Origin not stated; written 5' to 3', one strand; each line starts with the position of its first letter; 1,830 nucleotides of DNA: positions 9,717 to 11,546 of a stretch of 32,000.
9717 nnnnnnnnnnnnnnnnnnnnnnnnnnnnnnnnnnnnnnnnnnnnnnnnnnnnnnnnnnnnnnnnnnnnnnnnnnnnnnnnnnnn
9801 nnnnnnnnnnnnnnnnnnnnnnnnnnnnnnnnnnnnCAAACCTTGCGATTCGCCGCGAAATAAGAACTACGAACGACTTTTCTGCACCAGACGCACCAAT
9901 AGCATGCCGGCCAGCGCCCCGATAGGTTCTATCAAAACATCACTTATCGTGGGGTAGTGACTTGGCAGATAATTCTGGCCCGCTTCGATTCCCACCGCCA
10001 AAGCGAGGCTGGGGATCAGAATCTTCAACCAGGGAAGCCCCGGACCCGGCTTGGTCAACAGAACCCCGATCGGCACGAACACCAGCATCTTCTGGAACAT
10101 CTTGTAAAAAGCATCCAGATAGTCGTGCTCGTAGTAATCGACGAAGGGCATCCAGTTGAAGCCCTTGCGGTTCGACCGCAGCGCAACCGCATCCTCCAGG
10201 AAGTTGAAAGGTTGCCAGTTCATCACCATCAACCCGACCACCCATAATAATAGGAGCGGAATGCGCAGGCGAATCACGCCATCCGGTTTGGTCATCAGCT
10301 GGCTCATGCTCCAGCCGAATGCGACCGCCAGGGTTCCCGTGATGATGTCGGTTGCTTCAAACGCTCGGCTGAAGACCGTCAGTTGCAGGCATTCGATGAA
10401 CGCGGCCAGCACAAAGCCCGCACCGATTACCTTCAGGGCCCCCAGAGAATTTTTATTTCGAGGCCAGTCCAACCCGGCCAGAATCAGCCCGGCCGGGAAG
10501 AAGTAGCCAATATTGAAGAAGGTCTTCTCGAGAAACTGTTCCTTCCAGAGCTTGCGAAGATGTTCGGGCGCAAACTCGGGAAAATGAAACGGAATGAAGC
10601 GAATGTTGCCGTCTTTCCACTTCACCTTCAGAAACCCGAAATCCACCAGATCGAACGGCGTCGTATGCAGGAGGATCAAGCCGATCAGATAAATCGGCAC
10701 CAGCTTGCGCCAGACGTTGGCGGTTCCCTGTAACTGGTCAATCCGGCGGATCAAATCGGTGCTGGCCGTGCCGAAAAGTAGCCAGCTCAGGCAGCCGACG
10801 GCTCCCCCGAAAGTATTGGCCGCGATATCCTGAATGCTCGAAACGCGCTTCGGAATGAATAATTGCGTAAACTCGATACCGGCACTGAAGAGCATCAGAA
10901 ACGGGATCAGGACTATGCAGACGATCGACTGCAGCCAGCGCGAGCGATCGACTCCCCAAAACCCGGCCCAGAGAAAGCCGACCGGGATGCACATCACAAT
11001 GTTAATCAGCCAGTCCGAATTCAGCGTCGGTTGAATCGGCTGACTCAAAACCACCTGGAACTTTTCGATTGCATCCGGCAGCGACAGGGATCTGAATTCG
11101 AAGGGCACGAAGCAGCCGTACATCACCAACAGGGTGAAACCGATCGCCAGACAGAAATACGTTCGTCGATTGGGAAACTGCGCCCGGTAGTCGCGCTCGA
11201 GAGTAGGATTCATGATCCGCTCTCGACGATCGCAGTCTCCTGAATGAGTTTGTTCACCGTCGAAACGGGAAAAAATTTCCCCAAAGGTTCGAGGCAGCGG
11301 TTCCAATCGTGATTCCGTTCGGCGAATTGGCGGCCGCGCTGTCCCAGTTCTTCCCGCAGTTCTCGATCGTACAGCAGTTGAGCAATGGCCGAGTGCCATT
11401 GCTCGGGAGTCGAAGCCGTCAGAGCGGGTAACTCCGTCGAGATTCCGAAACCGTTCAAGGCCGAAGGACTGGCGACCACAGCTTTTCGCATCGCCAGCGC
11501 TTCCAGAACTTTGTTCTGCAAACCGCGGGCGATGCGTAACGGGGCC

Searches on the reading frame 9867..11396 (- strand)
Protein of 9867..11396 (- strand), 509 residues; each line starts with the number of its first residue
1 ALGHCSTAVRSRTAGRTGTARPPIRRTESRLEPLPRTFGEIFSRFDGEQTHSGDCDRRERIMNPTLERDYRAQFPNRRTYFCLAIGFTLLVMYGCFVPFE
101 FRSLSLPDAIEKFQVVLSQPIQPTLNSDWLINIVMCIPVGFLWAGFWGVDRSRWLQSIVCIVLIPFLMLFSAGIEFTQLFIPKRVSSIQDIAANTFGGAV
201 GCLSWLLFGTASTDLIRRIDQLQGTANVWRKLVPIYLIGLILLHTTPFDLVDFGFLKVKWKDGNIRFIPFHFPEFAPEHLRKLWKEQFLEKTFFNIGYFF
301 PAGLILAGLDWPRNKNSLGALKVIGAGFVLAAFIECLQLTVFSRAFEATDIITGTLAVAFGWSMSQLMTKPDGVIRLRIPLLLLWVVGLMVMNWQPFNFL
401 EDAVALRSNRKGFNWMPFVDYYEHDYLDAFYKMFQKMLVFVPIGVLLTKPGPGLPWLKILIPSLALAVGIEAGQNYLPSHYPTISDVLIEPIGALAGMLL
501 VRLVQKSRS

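Call 38: search_protein_families(library=pfam, proteins=[window:9867-11396:-], max_evalue=0.00001)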
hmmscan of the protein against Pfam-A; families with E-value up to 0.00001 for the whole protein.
window:9867-11396:- (509 aa): 1 family
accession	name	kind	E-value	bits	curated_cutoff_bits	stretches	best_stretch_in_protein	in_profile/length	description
PF04892.17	VanZ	-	1.1e-38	133.2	30.1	3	88-208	5-125/126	VanZ like family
